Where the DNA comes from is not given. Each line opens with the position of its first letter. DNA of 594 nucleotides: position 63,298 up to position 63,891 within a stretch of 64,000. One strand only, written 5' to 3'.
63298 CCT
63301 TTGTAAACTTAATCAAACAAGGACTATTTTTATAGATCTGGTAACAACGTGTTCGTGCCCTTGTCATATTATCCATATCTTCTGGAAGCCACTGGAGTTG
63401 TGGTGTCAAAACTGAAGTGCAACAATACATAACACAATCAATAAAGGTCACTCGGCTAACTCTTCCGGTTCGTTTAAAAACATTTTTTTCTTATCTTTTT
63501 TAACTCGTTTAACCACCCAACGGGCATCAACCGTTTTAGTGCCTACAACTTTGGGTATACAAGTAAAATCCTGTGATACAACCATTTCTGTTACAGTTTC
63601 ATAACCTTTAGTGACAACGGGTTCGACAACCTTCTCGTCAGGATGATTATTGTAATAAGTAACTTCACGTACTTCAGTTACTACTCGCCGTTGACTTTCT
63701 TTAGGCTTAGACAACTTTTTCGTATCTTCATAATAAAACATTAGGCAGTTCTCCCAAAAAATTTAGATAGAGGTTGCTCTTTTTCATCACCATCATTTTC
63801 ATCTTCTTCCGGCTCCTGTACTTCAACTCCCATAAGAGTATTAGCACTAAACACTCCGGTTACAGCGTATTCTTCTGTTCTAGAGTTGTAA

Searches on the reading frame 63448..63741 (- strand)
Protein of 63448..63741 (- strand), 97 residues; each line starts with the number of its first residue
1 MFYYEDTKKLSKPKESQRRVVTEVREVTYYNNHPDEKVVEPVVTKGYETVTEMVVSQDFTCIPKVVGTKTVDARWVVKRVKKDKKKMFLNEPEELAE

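Call 26: find_encoding_contigs(protein=window:63448-63741:-, flank=10000, max_places=4)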
Protein window:63448-63741:- (97 aa): no gene with exactly this product is on record in the collection.

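Call 51: search_protein_families(library=pfam, proteins=[window:63448-63741:-], max_evalue=0.05)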
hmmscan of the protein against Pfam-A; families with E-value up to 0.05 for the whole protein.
window:63448-63741:- (97 aa): 0 families
